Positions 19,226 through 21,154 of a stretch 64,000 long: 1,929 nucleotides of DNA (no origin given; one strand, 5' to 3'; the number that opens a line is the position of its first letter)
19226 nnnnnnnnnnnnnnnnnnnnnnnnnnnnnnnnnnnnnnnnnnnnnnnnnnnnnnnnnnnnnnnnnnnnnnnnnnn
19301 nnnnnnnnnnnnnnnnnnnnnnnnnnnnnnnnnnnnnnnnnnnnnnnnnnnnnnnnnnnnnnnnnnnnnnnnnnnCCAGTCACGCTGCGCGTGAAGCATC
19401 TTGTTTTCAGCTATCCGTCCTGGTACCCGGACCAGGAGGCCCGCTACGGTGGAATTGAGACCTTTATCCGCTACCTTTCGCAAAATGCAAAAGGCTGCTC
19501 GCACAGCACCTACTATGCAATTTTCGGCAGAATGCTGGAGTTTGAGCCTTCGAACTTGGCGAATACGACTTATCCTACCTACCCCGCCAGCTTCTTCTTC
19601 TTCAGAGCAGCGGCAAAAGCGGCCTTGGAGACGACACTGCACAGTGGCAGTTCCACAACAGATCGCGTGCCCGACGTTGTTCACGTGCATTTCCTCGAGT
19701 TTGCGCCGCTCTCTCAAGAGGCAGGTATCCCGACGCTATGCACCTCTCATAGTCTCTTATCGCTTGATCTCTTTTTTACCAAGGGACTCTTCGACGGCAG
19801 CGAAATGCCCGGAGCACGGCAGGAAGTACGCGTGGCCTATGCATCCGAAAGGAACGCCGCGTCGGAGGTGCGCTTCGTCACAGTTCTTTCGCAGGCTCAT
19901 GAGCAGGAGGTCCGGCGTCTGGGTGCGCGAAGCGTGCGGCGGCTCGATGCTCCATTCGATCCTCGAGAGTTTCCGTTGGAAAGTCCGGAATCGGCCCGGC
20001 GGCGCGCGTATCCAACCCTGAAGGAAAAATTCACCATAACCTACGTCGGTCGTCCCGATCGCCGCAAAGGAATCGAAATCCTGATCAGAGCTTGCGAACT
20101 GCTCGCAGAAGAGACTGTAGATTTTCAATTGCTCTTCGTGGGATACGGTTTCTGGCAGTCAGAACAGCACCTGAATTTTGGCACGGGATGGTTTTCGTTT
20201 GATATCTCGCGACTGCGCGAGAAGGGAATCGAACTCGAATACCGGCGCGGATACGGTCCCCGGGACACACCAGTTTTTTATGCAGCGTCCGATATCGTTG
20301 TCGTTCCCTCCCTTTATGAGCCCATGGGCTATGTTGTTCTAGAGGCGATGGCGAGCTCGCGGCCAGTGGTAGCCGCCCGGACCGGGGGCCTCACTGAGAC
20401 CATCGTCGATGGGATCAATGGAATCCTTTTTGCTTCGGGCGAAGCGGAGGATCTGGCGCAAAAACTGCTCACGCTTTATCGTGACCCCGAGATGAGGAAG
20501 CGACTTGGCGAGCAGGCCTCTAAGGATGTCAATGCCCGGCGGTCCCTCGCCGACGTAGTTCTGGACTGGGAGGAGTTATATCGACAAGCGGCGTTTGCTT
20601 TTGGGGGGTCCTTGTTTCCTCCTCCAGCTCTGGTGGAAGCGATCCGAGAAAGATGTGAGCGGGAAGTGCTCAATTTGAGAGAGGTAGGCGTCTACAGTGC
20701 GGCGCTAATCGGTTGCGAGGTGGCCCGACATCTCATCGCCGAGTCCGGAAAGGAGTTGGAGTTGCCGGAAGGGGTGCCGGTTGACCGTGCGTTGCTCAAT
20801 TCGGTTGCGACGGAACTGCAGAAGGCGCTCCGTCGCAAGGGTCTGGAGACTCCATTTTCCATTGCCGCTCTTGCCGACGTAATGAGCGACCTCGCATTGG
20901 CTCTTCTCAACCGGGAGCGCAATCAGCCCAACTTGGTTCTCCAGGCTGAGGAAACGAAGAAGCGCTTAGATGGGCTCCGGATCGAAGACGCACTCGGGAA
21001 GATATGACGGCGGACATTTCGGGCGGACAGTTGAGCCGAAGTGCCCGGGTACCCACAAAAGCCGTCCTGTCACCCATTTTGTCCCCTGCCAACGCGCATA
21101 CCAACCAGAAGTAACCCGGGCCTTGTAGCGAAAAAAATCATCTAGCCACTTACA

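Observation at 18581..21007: Stand-alone SIR2-like / GT4 glycosyltransferase fusion with an unassignable C-terminal tail: candidate new NAD-linked (possibly defence) effector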

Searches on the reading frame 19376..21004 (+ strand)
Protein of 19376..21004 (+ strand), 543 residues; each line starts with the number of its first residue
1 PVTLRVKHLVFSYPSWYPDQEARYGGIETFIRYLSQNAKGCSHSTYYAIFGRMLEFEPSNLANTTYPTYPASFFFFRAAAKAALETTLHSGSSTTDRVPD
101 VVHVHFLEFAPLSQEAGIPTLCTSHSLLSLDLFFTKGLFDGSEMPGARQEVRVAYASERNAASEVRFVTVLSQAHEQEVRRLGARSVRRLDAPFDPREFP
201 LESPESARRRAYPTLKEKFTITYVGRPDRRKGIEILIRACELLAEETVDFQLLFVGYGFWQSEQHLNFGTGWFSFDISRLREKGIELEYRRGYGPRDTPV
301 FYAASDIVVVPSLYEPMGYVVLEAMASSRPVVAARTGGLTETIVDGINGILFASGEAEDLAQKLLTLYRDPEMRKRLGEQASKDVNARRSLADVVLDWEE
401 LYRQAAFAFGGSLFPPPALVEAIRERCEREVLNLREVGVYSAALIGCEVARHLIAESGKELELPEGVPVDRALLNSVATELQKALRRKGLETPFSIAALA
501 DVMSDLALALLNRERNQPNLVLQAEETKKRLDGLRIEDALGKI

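Call 30: search_solved_structures(query=window:19391-21004:+, max_evalue=0.001, show_alignments=1)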
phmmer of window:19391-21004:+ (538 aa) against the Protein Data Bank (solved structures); distinct sequences matched with E-value up to 0.001: 67 (the best 60 are shown).
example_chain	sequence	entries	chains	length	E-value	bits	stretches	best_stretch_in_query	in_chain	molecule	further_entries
6kih_A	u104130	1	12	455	2e-19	72.8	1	211-407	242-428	Tll1590 protein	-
3c4q_A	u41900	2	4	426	2.3e-15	59.3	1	201-381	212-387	Predicted glycosyltransferases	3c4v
3c48_A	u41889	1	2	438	2.5e-15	59.2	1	201-381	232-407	Predicted glycosyltransferases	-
2x6q_A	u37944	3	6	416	4e-12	48.7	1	206-381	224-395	TREHALOSE-SYNTHASE TRET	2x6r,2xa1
2bfw_A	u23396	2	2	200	1.7e-11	46.6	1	210-361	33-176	GLGA GLYCOGEN SYNTHASE | PGS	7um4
9m88_C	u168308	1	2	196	1.7e-11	46.6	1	210-361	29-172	Glycogen synthase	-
2xa2_A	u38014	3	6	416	2.7e-11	45.9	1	206-381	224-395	TREHALOSE-SYNTHASE TRET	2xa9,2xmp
4xso_B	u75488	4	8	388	3.3e-11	45.6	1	279-378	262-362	Alr3699 protein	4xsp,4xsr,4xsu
4zj8_A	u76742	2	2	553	3.5e-11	45.6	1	210-387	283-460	human OX1R fusion protein to P.abysii glycogen synthase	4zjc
6v9s_A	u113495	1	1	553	3.5e-11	45.6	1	210-387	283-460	Orexin receptor type 1,GlgA glycogen synthase chimera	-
4s0v_A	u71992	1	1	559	3.8e-11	45.5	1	210-387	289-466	Human Orexin receptor type 2 fusion protein to P. abysii Glycogen Synthase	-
5wqc_A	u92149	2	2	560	3.8e-11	45.5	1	210-387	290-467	Orexin receptor type 2,GlgA glycogen synthase,Orexin receptor type 2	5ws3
6tpg_A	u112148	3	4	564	4.2e-11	45.3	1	210-388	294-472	Orexin receptor type 2,GlgA glycogen synthase,Hypocretin receptor-2 | Orexin receptor type 2,GlgA glycogen synthase,Orexin receptor type 2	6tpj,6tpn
7w41_A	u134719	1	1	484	4.5e-11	45.2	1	210-391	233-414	Gastrin-releasing peptide receptor,GlgA glycogen synthase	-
3fro_A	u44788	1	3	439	7.9e-11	44.4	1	210-361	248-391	GlgA glycogen synthase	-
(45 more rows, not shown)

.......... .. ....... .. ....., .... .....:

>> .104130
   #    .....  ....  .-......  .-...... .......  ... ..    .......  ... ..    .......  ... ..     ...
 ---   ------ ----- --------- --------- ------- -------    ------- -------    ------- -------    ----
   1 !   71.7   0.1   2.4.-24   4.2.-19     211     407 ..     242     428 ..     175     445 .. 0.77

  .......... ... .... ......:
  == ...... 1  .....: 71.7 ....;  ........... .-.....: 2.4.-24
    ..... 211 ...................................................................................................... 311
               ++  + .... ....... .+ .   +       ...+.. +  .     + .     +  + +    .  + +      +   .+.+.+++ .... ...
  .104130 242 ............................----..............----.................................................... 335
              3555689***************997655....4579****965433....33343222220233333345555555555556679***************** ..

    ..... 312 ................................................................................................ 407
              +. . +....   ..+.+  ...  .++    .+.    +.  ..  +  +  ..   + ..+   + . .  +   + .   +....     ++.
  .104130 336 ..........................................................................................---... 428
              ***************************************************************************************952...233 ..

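Call 45: find_homologous_proteins(query=window:19376-21004:+, max_evalue=1e-10)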
Query window:19376-21004:+ (543 aa): 56 proteins with E <= 1e-10 among 8000 candidates.
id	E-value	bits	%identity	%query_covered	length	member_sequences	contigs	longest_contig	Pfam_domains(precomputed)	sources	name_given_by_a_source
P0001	1.2e-275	933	97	79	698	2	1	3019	PF00534.27,PF13289.13,PF13579.13,PF13524.13,PF13439.13,PF20706.4,PF13692.13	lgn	-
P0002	2.6e-257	873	73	99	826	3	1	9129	PF00534.27,PF13289.13,PF13524.13,PF13439.13,PF20706.4,PF13692.13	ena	-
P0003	4.6e-238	809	68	100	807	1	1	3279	PF00534.27,PF13289.13,PF13579.13,PF20706.4,PF13692.13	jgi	jgi:glycosyltransferase involved in cell wall biosynthesis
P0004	3.0e-227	773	65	100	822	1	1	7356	PF00534.27,PF13289.13,PF13579.13,PF13524.13,PF20706.4,PF13692.13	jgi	jgi:glycosyltransferase involved in cell wall biosynthesis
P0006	3.6e-223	760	65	99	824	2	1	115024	PF00534.27,PF13289.13,PF13579.13,PF13524.13,PF20706.4,PF13692.13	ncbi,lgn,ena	-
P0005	2.0e-213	728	62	100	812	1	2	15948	PF00534.27,PF13289.13,PF13579.13,PF13524.13,PF13439.13,PF20706.4,PF13692.13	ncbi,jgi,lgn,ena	-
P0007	1.5e-205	702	62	98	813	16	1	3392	PF00534.27,PF13289.13,PF13579.13,PF13524.13,PF13439.13,PF20706.4,PF13692.13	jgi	-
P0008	2.9e-199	681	61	98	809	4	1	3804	PF00534.27,PF13289.13,PF13579.13,PF13524.13,PF13439.13,PF20706.4,PF13692.13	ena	-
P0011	9.1e-189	646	58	100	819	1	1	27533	PF00534.27,PF13289.13,PF13524.13,PF20706.4,PF13692.13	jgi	jgi:glycosyltransferase involved in cell wall biosynthesis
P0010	1.1e-187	643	56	98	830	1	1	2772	PF00534.27,PF13289.13,PF13579.13,PF13524.13,PF13439.13,PF20706.4,PF13692.13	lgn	-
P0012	2.1e-186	639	55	100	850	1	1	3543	PF00534.27,PF13289.13,PF13524.13,PF20706.4,PF13692.13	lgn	-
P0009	1.2e-185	636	56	100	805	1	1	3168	PF00534.27,PF13289.13,PF13579.13,PF13524.13,PF13439.13,PF20706.4,PF13692.13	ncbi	-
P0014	1.5e-174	599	54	98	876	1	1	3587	PF00534.27,PF13289.13,PF20706.4,PF13692.13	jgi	jgi:glycosyltransferase involved in cell wall biosynthesis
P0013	3.0e-173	595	51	100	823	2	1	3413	PF00534.27,PF13289.13,PF13524.13,PF20706.4,PF13692.13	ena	-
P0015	2.1e-169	583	51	100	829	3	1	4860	PF00534.27,PF13289.13,PF13524.13,PF20706.4,PF13692.13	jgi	-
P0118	8.1e-52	195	34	73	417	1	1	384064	PF00534.27,PF13524.13,PF20706.4,PF13692.13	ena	-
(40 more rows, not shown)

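Call 47: find_encoding_contigs(protein=P0118, flank=10000, max_places=2)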
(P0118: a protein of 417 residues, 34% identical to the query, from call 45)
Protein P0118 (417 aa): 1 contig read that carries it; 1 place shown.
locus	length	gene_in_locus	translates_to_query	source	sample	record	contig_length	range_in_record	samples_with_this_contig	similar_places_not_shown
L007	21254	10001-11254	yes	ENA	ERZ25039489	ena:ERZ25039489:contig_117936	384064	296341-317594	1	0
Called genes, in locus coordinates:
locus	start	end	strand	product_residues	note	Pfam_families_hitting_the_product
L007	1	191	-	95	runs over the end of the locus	-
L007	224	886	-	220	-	PF05685:Uma2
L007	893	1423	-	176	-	-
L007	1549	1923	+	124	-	-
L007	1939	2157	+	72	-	-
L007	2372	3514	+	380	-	PF00578:AhpC-TSA, PF08534:Redoxin, PF13905:Thioredoxin_8 (weak)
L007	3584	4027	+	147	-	PF08922:DUF1905, PF13376:OmdA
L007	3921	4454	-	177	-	-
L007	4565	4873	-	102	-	-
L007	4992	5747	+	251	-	-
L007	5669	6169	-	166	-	PF00583:Acetyltransf_1, PF13508:Acetyltransf_7, PF13673:Acetyltransf_10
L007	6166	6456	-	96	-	PF08681:TacA1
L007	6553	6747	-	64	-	-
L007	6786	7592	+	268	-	-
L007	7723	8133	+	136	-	PF06537:DHOR, PF21419:RoxA-like_Cyt-c (weak)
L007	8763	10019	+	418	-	PF13289:SIR2_2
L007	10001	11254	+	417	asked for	PF20706:GT4-conflict (weak), PF13692:Glyco_trans_1_4, PF13524:Glyco_trans_1_2, PF00534:Glycos_transf_1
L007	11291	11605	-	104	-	PF13472:Lipase_GDSL_2, PF00657:Lipase_GDSL (weak)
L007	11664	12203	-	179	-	-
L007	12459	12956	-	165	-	PF03062:MBOAT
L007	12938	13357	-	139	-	-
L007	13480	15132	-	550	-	PF14269:Arylsulfotran_2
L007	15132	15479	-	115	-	-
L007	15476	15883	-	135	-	PF00144:Beta-lactamase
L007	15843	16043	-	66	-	-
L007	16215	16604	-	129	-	PF00534:Glycos_transf_1 (weak)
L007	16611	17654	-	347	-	PF00756:Esterase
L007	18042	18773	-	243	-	-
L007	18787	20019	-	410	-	PF00078:RVT_1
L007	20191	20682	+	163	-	-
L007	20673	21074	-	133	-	-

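Call 48: search_protein_families(library=padloc, proteins=[L007:18787-20019:-], max_evalue=0.00001)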
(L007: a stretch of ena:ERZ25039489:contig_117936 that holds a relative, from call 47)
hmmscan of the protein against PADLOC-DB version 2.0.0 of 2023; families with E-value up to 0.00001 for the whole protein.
L007:18787-20019:- (410 aa): 62 families (the best 25 are shown)
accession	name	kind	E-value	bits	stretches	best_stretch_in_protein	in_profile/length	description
PDLC01136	RT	-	1.2e-60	203.2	1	11-263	20-248/263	RT (reverse transcriptase)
PDLC02063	Cas1_IIIb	-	4.5e-41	139.1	1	11-262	24-263/617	-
PDLC03688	HEase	-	8.3e-40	135.1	1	30-198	64-229/599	homing endonuclease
PDLC03754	RT_UG17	-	1.1e-26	91.7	1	11-262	26-259/429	DRT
PDLC03698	HEase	-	5.4e-26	88.8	1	34-207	294-463/834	homing endonuclease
PDLC01607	RT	-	1.2e-25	88.7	1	55-289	1-160/161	"CAS-I,CAS-II,CAS-III,CAS-IV,CAS-V,CAS-VI; acquisition_associated"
PDLC03756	RT_UG19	-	3.8e-23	80.4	1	119-263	143-278/562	DRT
PDLC03779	RT_UG4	-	3.1e-21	73.8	1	73-262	70-248/307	DRT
PDLC03778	RT_UG39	-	2.8e-19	67.5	2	179-256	293-364/541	DRT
PDLC03759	RT_UG21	-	4.5e-19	66.6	1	124-261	143-266/503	DRT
PDLC03766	Drt9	-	1.4e-18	64.9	1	38-289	76-303/488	DRT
PDLC03764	RT_UG26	-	5.3e-17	59.6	1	34-260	43-259/398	DRT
PDLC03757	Drt2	-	6e-17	59.8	1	178-290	286-382/502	DRT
PDLC03760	RT_UG22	-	1.9e-14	51.6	1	34-270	43-250/476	DRT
PDLC03768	Drt3a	-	1.1e-12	46.1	1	125-292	137-268/411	DRT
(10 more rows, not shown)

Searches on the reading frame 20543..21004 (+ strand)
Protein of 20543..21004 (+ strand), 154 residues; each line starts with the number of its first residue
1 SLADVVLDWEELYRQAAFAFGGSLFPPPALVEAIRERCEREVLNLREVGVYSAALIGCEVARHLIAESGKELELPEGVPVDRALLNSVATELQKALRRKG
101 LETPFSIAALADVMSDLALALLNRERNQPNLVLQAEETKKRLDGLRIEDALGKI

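Call 43: search_protein_families(library=pfam, alignment_id=A3, max_evalue=1)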
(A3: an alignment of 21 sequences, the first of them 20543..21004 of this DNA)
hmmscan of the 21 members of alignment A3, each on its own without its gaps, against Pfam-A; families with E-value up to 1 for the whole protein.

A. member 1, window:20543-21004:+ (154 aa): 2 families
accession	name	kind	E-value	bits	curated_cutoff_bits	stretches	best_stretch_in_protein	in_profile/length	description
PF19508.4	DUF6042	-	0.035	14.2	26.8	1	50-134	23-105/219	Family of unknown function (DUF6042)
PF24434.1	DUF7557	-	0.15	12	25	1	136-149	8-21/45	Family of unknown function (DUF7557)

B. families by the number of members that match (of 21 scanned): 13 families
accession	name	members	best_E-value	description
PF07697.16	7TMR-HDED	2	0.0089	7TM-HD extracellular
PF12513.15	SUV3_C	2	0.21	ATP-dependent RNA helicase SUV3 C-terminal domain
PF10768.14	FliX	1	0.02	Class II flagellar assembly regulator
PF22263.1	DUF6951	1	0.027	Family of unknown function (DUF6951)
PF07812.18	TfuA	1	0.034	TfuA-like protein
PF19508.4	DUF6042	1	0.035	Family of unknown function (DUF6042)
PF23124.1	Xre_MbcA_ParS-like_N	1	0.053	Antitoxin Xre/MbcA/ParS-like, N-terminal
PF24434.1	DUF7557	1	0.15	Family of unknown function (DUF7557)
PF21811.2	RdfA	1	0.16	Rod-determining factor A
PF08765.17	Mor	1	0.2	Mor transcription activator family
PF11058.13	Ral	1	0.22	Antirestriction protein Ral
PF00258.30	Flavodoxin_1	1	0.23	Flavodoxin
PF18844.6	baeRF_family2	1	0.41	Bacterial archaeo-eukaryotic release factor family 2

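Call 49: predict_structure(alignment_id=A3)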
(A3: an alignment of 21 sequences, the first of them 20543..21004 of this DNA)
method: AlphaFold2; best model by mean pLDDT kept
length: 154 residues; sequences in the alignment: 21
mean_pLDDT: 81.8   pTM: 0.67
mean pLDDT of the five models: 81.8, 81.3, 79.8, 79.6, 78.2
residues with pLDDT >= 90: 71; 70-90: 43; 50-70: 36; < 50: 4
segments of 3 or more residues with pLDDT < 50: 152-154
pLDDT, mean of each block of 10 residues (from residue 1): 84 65 75 96 93 96 87 77 93 96 95 94 65 60 63 51
secondary structure, 60 per line:
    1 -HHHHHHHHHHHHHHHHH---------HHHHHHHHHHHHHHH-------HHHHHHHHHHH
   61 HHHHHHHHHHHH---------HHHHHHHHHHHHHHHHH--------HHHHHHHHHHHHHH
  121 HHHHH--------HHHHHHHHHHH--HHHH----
elements in order: H2-18 H28-42 H50-72 H82-98 H107-125 H134-144 H147-150

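Call 53: fold_search(model_id=the predicted structure, library=pdb)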
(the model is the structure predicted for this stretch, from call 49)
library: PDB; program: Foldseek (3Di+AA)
matches with E <= 10: 272; with E <= 0.001: 0
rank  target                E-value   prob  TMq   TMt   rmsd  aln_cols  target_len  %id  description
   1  3dbl_F                8.6e-01  0.28  0.25  0.11  10.8        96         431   12  Structural Dissection of a Gating Mechanism Preventing Misactivation of Ubiquitin by NEDD8's E1 (APPBP1-UBA3Arg190wt-N (released 2008-08-12)
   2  4edl_A                1.0e+00  0.15  0.22  0.26  14.4       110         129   13  Crystal structure of beta-parvin CH2 domain (released 2012-08-08)
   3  1r4m_B                1.2e+00  0.33  0.28  0.12   5.4        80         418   14  APPBP1-UBA3-NEDD8, an E1-ubiquitin-like protein complex (released 2003-12-23)
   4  9hdd_A                1.2e+00  0.06  0.16  0.09  16.1       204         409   14  Sla2 C-terminal region (Residues 560-968) (REND and THATCH domains) (released 2025-05-21)
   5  2vog_A                1.3e+00  0.15  0.26  0.28   9.3       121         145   18  Structure of mouse A1 bound to the Bmf BH3-domain (released 2008-03-04)
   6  6m5g_F                1.3e+00  0.10  0.20  0.24  12.1        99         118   16  F-actin-Utrophin complex (released 2020-05-20)
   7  3dbl_B                1.4e+00  0.20  0.27  0.12  12.1       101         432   14  Structural Dissection of a Gating Mechanism Preventing Misactivation of Ubiquitin by NEDD8's E1 (APPBP1-UBA3Arg190wt-N (released 2008-08-12)
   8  1ueg                  1.4e+00  0.11  0.21  0.26  14.0        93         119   13  Crystal structure of amino-terminal microtubule binding domain of EB1 (released 2003-10-21)
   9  4edl_C                1.4e+00  0.09  0.20  0.24  14.8       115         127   13  Crystal structure of beta-parvin CH2 domain (released 2012-08-08)
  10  2vof_C                1.5e+00  0.14  0.27  0.27   9.4       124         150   19  Structure of mouse A1 bound to the Puma BH3-domain (released 2008-03-04)
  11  1pa7                  1.7e+00  0.11  0.21  0.25  14.5        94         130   13  Crystal structure of amino-terminal microtubule binding domain of EB1 (released 2003-10-21)
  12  6st2_A                1.7e+00  0.08  0.19  0.20  12.8       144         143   15  Selective Affimers Recognize BCL-2 Family Proteins Through Non-Canonical Structural Motifs (released 2020-09-30)
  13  8iys_R                1.8e+00  0.06  0.16  0.11  11.7       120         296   15  TUG891-bound FFAR4 in complex with Gq (released 2023-06-21)
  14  8f5h_A                1.9e+00  0.21  0.33  0.37   8.2       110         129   14  SARS-CoV-2 S2 helix epitope scaffold (released 2023-10-11)
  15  6x1i_A                1.9e+00  0.09  0.22  0.20  13.2       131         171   20  Two-Component D3 Assembly Constructed by Fusing Symmetric Oligomers to Coiled Coils (released 2021-03-03)
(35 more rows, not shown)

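Call 54: search_protein_representatives(alignment_id=A3)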
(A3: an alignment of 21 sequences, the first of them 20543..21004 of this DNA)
Query: 21 sequences, 156 profile positions. Proteins with E-value up to 0.001 (for the whole library): 15; up to 1e-10: 15; up to 1e-30: 7. The best 15 are listed.
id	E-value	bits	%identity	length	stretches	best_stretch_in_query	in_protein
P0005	1.2e-62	227.2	-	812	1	1-154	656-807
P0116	9.2e-56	204.9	-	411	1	2-154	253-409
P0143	4.8e-50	186.3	-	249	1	1-154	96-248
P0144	1.6e-45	171.6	-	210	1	1-145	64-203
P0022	3.6e-41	157.5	-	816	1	2-154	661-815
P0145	2.0e-38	148.6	-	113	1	47-155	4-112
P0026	5.5e-33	130.9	-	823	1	2-155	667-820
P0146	4.0e-29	118.3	-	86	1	75-154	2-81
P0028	6.1e-28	114.5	-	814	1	1-148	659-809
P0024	9.7e-19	84.6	-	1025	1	3-136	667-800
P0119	1.1e-17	81.2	-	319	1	2-154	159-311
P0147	4.9e-16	75.8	-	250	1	7-148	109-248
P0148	8.1e-13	65.4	-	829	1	6-146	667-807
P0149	2.7e-12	63.6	-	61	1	102-154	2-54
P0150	4.8e-12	62.8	-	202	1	2-53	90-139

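Call 68: fold_search(model_id=the predicted structure, library=viral)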
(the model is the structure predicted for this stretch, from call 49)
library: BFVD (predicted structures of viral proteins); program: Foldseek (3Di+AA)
matches with E <= 10: 427; with E <= 0.001: 0
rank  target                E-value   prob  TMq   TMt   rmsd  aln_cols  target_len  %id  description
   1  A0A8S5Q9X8            3.7e-01  0.16  0.19  0.24  13.5       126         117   18  Uncharacterized protein [Siphoviridae sp. ctoic9]
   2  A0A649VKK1            5.4e-01  0.13  0.20  0.12  15.2       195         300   13  Uncharacterized protein [Microbacterium phage Megan]
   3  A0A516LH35            5.7e-01  0.18  0.21  0.23  12.1       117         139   10  (no name in the UniProt tables at hand)
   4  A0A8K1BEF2            6.4e-01  0.25  0.29  0.37  12.8       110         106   13  (no name in the UniProt tables at hand)
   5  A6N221                6.7e-01  0.21  0.25  0.22  11.2       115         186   15  Uncharacterized protein [Microbacterium phage Min1]
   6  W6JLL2                6.7e-01  0.20  0.20  0.31  11.0       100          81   10  Peptidoglycan binding domain-containing protein [Alphaentomopoxvirus acuprea]
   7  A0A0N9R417            7.5e-01  0.47  0.38  0.39   6.2       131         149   18  Uncharacterized protein [Chrysochromulina ericina virus CeV-01B]
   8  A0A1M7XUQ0            7.9e-01  0.07  0.16  0.16  14.3       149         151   15  Ankyrin repeat-containing domain [Cedratvirus A11]
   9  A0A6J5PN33            8.9e-01  0.30  0.28  0.30  16.5       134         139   13  Holin_LLH, phage holin, LL-H family [uncultured Caudovirales phage]
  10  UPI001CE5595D         9.4e-01  0.23  0.25  0.24  13.6       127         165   15  (no name look-up for this kind of identifier)
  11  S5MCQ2                9.9e-01  0.14  0.19  0.22  10.1        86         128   22  (no name in the UniProt tables at hand)
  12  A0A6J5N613            9.9e-01  0.13  0.23  0.26  11.5       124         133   10  Uncharacterized protein [uncultured Caudovirales phage]
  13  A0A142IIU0            9.9e-01  0.12  0.25  0.18  12.3       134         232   19  Uncharacterized protein [Enterobacteria phage SEGD1]
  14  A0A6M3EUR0            1.2e+00  0.28  0.26  0.20   5.4        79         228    8  Uncharacterized protein [Fusarium graminearum gemytripvirus 1]
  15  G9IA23                1.2e+00  0.09  0.21  0.17  16.1       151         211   14  (no name in the UniProt tables at hand)
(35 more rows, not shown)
